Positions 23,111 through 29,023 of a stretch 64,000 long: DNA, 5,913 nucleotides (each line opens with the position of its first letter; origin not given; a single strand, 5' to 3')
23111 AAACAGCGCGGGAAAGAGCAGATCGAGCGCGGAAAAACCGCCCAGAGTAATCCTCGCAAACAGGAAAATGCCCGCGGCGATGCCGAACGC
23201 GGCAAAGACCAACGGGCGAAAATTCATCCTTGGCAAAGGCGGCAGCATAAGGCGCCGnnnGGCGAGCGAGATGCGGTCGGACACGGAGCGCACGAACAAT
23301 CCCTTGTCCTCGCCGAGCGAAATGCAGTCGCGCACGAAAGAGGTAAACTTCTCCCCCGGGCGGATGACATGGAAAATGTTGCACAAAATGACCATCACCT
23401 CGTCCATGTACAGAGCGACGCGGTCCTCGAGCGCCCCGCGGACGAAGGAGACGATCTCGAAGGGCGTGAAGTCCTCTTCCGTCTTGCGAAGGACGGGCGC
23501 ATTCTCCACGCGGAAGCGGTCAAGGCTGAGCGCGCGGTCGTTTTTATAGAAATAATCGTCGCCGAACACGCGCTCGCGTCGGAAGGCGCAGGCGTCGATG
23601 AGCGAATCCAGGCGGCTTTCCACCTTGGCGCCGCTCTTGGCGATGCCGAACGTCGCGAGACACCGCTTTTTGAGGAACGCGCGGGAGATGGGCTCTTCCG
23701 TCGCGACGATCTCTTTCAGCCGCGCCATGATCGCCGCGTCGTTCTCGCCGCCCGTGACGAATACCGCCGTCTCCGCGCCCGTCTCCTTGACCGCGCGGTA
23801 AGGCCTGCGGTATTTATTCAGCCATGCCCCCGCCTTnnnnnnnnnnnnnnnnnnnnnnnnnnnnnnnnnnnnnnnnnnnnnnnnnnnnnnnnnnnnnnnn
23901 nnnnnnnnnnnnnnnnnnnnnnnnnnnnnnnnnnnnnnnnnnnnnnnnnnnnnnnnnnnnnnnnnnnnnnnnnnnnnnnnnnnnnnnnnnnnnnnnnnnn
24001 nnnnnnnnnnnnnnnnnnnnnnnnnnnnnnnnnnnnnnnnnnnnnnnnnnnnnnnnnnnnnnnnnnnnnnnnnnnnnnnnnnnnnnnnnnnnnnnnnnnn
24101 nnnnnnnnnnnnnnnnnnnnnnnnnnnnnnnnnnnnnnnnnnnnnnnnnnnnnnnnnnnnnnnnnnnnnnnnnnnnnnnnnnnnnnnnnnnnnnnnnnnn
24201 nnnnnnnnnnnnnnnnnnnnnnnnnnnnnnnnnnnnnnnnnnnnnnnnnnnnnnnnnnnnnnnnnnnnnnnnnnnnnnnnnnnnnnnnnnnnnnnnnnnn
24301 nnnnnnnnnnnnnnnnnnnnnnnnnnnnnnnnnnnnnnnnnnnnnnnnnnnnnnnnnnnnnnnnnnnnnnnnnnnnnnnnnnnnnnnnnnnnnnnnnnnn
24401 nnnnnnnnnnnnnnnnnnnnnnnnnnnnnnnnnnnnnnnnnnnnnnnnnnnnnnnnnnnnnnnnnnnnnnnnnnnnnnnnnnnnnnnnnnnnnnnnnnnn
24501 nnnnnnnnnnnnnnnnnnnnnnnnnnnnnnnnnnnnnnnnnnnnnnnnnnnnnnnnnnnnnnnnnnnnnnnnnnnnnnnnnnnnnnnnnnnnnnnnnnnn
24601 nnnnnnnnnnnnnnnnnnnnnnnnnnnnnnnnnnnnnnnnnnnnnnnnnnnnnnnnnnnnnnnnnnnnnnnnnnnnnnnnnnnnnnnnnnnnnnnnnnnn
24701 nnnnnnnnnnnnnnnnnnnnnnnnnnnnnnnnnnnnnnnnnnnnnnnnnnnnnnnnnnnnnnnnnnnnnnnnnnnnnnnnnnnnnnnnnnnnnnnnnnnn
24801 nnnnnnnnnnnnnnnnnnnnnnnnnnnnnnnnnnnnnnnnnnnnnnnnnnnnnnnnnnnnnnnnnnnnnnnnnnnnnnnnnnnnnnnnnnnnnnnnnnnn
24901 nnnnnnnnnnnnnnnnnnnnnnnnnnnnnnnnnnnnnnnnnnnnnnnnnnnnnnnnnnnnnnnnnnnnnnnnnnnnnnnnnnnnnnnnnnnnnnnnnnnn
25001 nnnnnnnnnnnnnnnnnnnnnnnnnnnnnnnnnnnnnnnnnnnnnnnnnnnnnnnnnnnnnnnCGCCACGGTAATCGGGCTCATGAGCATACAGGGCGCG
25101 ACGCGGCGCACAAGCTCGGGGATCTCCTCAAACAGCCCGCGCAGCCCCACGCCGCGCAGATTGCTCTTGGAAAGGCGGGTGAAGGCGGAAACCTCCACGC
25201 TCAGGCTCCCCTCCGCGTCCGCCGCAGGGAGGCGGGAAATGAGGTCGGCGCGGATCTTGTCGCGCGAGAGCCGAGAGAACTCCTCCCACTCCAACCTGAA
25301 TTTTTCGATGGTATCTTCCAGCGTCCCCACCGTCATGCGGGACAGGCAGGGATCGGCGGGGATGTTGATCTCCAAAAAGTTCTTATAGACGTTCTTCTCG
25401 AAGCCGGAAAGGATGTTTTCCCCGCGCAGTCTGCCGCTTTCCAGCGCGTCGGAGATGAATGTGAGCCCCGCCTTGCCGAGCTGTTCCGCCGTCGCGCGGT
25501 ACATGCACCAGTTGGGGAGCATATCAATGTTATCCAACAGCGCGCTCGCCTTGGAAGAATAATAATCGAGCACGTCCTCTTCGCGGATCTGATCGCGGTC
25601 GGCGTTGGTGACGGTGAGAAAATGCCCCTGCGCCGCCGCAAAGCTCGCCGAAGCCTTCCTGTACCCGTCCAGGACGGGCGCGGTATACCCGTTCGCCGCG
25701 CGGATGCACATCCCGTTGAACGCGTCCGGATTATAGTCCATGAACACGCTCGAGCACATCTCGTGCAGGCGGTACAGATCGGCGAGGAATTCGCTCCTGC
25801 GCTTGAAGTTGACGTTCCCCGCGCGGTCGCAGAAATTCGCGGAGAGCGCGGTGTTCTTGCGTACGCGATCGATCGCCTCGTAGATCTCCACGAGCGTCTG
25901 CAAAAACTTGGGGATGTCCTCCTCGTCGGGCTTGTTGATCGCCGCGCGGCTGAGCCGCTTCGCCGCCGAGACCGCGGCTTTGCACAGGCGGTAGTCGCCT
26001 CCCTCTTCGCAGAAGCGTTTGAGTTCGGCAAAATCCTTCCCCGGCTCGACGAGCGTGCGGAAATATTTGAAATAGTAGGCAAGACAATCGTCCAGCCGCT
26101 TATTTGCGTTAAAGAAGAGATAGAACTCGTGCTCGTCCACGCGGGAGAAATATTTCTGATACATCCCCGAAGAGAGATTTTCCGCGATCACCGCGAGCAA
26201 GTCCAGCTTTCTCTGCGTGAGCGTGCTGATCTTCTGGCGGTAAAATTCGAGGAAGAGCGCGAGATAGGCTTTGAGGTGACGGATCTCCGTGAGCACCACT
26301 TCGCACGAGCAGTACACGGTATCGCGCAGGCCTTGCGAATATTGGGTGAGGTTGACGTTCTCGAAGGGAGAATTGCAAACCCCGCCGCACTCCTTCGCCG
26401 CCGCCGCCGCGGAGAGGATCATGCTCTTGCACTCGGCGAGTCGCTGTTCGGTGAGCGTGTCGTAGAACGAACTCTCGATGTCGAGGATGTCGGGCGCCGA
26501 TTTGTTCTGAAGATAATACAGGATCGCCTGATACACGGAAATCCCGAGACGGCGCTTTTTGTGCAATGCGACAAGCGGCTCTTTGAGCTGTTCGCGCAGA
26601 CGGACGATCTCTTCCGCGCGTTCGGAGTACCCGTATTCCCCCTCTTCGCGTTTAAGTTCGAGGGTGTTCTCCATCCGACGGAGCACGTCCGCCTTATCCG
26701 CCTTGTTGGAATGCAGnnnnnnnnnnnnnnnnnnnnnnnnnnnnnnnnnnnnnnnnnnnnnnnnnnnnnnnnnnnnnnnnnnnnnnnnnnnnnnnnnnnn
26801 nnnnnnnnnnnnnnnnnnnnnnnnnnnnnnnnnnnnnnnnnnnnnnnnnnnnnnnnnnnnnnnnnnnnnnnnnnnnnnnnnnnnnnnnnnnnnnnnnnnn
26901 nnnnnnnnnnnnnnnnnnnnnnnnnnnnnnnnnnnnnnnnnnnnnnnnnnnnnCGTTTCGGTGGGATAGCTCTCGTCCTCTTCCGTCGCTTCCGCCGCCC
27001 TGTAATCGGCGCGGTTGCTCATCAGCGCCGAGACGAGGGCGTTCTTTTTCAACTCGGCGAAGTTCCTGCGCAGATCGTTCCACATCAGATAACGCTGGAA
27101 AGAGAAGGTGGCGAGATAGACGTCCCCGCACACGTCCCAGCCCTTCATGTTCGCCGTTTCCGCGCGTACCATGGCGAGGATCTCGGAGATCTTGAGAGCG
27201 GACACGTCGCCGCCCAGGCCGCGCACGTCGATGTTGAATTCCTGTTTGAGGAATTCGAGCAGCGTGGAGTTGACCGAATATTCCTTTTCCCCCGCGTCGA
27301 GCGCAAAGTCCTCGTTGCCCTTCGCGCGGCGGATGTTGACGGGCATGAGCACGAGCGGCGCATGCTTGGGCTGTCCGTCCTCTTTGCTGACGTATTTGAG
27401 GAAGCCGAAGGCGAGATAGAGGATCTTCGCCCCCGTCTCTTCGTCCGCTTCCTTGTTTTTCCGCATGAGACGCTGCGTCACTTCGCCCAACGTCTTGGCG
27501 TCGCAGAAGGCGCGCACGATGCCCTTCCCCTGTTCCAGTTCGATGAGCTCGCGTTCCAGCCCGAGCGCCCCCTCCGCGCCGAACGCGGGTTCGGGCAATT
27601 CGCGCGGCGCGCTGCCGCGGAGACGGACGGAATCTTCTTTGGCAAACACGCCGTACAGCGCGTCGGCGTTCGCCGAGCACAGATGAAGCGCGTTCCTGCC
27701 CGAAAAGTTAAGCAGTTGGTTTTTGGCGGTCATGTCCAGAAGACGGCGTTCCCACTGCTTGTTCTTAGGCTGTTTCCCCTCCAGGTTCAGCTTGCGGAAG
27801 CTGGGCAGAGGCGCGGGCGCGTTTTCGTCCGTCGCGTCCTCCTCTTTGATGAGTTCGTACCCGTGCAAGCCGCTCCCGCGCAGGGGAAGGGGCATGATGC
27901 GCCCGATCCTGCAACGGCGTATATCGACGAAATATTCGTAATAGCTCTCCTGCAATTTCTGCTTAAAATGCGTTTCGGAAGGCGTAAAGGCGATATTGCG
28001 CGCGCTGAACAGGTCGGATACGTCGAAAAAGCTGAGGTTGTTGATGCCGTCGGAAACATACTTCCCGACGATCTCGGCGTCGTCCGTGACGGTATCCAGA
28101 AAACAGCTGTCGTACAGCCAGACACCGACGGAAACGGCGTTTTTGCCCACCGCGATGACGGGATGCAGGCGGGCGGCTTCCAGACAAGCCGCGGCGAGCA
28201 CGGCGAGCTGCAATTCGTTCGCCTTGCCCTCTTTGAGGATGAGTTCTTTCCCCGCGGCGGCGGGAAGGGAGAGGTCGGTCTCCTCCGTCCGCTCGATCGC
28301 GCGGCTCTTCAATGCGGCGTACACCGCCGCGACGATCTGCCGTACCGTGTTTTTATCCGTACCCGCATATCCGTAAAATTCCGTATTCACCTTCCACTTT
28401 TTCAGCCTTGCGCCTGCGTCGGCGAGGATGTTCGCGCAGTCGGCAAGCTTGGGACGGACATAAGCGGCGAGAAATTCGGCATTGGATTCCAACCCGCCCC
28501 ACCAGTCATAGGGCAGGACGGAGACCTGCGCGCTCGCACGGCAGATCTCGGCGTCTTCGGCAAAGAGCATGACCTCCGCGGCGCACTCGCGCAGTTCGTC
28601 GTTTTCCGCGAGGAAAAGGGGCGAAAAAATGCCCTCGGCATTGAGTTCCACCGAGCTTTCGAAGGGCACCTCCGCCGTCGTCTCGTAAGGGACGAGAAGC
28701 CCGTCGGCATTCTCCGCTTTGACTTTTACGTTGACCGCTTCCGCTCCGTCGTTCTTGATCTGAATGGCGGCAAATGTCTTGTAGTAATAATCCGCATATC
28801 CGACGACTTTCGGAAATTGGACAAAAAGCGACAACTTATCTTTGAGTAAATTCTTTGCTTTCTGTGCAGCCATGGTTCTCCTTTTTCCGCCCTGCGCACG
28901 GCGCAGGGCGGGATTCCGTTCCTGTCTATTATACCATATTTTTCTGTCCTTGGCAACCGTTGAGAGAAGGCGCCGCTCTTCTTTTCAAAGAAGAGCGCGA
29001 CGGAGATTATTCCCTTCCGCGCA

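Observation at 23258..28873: Stand-alone 1871-aa DUF4011 / Upf1-like helicase / PD-(D/E)XK nuclease / DUF3320 protein: candidate single-gene nucleic-acid surveillance system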

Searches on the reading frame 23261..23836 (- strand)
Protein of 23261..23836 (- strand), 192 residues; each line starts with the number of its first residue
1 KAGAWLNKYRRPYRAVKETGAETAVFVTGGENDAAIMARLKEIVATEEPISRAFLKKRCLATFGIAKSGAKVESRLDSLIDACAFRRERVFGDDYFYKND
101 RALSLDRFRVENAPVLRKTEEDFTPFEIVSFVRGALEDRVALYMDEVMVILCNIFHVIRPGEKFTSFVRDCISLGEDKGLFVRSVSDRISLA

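Call 70: search_protein_families(library=pfam, proteins=[window:23261-23836:-], max_evalue=10)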
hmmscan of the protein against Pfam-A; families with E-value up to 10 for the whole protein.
window:23261-23836:- (192 aa): 1 family
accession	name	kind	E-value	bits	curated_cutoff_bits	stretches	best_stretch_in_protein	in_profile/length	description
PF11784.13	DUF3320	-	0.00019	21.8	25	1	32-74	8-50/50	Protein of unknown function (DUF3320)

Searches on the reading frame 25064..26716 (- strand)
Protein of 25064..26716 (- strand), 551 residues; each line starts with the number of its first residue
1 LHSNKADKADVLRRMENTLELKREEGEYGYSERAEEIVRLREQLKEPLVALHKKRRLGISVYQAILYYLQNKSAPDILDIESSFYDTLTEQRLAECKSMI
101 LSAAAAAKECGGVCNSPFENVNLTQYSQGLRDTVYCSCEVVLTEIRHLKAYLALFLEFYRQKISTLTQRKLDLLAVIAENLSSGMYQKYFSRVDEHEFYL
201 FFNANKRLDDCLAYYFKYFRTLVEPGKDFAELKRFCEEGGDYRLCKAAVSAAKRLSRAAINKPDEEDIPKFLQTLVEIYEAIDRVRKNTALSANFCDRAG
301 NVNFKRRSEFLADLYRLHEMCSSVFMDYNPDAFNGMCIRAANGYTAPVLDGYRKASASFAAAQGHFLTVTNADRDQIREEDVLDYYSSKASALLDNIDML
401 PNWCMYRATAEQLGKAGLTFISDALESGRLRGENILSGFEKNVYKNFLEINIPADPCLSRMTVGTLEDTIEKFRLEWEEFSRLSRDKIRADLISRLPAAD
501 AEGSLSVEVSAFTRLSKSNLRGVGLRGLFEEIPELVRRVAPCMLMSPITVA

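Call 70: search_protein_families(library=pfam, proteins=[window:25064-26716:-], max_evalue=10)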
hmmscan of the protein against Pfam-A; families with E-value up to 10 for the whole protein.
window:25064-26716:- (551 aa): 3 families
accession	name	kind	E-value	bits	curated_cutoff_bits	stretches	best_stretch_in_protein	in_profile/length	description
PF15602.11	Imm71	-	0.11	13.1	27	1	251-427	43-150/158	Immunity protein 71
PF06519.16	TolA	-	0.14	12.8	25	1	234-265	53-82/96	TolA C-terminal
PF12860.13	PAS_7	-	0.14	12.7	27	1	216-263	28-75/115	PAS fold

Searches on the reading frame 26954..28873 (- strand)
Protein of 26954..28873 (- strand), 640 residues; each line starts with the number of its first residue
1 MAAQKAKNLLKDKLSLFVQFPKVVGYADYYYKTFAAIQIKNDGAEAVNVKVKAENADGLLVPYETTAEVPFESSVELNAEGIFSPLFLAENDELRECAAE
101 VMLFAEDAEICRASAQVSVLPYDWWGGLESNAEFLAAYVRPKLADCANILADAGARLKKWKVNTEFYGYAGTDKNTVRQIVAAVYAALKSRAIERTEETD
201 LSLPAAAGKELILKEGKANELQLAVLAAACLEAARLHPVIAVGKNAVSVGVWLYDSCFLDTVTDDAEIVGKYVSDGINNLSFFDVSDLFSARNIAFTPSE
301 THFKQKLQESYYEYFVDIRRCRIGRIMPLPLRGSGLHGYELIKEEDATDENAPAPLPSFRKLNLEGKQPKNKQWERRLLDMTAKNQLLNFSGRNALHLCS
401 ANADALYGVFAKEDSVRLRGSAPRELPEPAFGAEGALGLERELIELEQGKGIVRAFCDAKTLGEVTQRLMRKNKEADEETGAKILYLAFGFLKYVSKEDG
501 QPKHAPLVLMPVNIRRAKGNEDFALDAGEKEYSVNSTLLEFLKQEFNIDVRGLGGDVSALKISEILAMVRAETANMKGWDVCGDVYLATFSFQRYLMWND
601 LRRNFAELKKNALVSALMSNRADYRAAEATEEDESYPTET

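Call 66: predict_structure(alignment_id=A3)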
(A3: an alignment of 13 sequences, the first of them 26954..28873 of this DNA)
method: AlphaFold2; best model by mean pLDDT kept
length: 640 residues; sequences in the alignment: 13
mean_pLDDT: 77.0   pTM: 0.53
mean pLDDT of the five models: 77.0, 76.1, 75.8, 68.6, 65.9
residues with pLDDT >= 90: 175; 70-90: 282; 50-70: 100; < 50: 83
segments of 3 or more residues with pLDDT < 50: 346-388, 552-555, 593-603, 622-626, 628-640
pLDDT, mean of each block of 10 residues (from residue 1): 70 89 91 90 88 90 89 88 87 91 89 93 90 93 86 88 73 85 94 88 86 87 96 93 94 85 88 77 95 91 93 94 86 61 52 30 28 39 48 77 85 83 55 65 82 84 85 73 79 75 79 74 75 71 63 56 84 78 83 48 56 57 46 42
secondary structure, 60 per line:
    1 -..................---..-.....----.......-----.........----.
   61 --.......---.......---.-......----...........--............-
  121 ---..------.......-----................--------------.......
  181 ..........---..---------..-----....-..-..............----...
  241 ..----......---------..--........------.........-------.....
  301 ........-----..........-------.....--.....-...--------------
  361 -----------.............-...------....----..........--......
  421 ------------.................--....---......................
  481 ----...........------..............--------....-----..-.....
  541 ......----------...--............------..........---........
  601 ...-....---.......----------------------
elements in order: H2-13 E14-19 H26-30 E35-41 E47-55 E63-69 E73-79 H85-90 E95-105 E108-119 H132-138 H144-159 H174-190 H212-215 H220-233 E238-242 E247-252 H266-273 E280-284 H285-288 H296-308 E314-317 H318-323 E331-335 E338-342 H372-384 E395-398 H403-412 E415-420 H433-449 E452-455 H459-480 E485-495 E502-515 E524-527 H536-546 H562-573 E580-589 H593-603 H605-608 H612-618

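Call 69: fold_search(model_id=the predicted structure, library=pdb)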
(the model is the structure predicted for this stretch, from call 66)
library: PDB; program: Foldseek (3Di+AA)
matches with E <= 10: 1662; with E <= 0.001: 25
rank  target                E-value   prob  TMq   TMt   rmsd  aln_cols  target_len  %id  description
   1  9u61_D                1.6e-05  0.82  0.13  0.08  28.9       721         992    9  CP/MBL pathways C3 convertase C4b2a and C3 complex (released 2026-01-14)
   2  5jpm_B                2.7e-05  1.00  0.14  0.12  18.7       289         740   10  Structure of the complex of human complement C4 with MASP-2 rebuilt using iMDFF (released 2016-08-10)
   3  9qk2_G                4.7e-05  1.00  0.13  0.09  19.1       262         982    8  Structure of the Complement classical and lectin pathway C3 convertase in complex with substrate C3 (released 2025-12-24)
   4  9u62_D                6.5e-05  0.72  0.13  0.09  27.8       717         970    9  AP pathways C3 convertase C3bBbP and C3 complex (released 2026-01-14)
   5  5jpn_B                1.5e-04  0.87  0.14  0.13  27.5       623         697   10  Structure of human complement C4 rebuilt using iMDFF (released 2016-08-10)
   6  5fo9_B                1.6e-04  0.69  0.14  0.10  37.9       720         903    9  Crystal Structure of Human Complement C3b in Complex with CR1 (CCP15- 17) (released 2016-04-06)
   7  2win_F                1.6e-04  0.66  0.13  0.10  36.9       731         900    9  C3 convertase (C3bBb) stabilized by SCIN (released 2009-06-09)
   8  8cem_A                1.9e-04  1.00  0.14  0.09  18.5       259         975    8  Structure of bovine native C3, re-refinement (released 2023-04-05)
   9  5ow3                  2.2e-04  1.00  0.14  0.20   2.5       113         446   15  Crystal structure of a C-terminally truncated trimeric ectodomain of the Arabidopsis thaliana gamete fusion protein HAP2 (released 2018-08-22)
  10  8cem_B                2.8e-04  1.00  0.13  0.09  17.6       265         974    9  Structure of bovine native C3, re-refinement (released 2023-04-05)
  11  3frp_G                3.2e-04  1.00  0.13  0.35   4.5       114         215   12  Crystal Structure of Cobra Venom Factor, a Co-factor for C3- and C5 convertase CVFBb (released 2009-04-28)
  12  2a73_B                3.5e-04  1.00  0.14  0.09  18.3       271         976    8  Human Complement Component C3 (released 2005-09-27)
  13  6ru5_B                3.7e-04  1.00  0.14  0.09  16.3       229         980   12  human complement C3 in complex with the hC3Nb1 nanobody (released 2019-08-21)
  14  2win_D                3.7e-04  0.57  0.13  0.10  37.0       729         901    9  C3 convertase (C3bBb) stabilized by SCIN (released 2009-06-09)
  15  9fx2                  3.9e-04  1.00  0.13  0.08  20.0       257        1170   12  Structure of methylamine activated CD109 (released 2025-03-19)
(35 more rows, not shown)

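Call 71: search_solved_structures(query=A3, max_evalue=1)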
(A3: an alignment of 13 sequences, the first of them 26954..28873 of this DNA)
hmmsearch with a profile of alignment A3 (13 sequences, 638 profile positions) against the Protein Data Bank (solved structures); distinct sequences matched with E-value up to 1: 2.
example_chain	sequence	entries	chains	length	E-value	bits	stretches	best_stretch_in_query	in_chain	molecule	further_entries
8bl3_A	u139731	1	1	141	0.01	17.5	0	34-73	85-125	scIg12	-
8bl6_A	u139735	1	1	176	0.016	16.8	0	34-73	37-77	dIG14-scdim-EF62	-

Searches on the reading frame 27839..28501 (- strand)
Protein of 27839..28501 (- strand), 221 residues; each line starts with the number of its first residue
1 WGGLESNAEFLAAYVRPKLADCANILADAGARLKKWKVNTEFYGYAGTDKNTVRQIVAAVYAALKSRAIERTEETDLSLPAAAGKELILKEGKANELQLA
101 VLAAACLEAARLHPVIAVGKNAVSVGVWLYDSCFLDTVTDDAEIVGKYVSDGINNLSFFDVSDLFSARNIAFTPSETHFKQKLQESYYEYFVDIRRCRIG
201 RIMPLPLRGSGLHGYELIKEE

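Call 70: search_protein_families(library=pfam, proteins=[window:27839-28501:-], max_evalue=10)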
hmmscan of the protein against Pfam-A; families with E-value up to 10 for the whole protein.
window:27839-28501:- (221 aa): 0 families

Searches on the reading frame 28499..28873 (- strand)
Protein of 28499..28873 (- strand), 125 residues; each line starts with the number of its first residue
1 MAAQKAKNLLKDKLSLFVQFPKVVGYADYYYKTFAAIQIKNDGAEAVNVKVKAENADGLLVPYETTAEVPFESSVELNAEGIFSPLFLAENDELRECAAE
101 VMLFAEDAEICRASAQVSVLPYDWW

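Call 70: search_protein_families(library=pfam, proteins=[window:28499-28873:-], max_evalue=10)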
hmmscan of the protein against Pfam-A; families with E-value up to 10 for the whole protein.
window:28499-28873:- (125 aa): 0 families
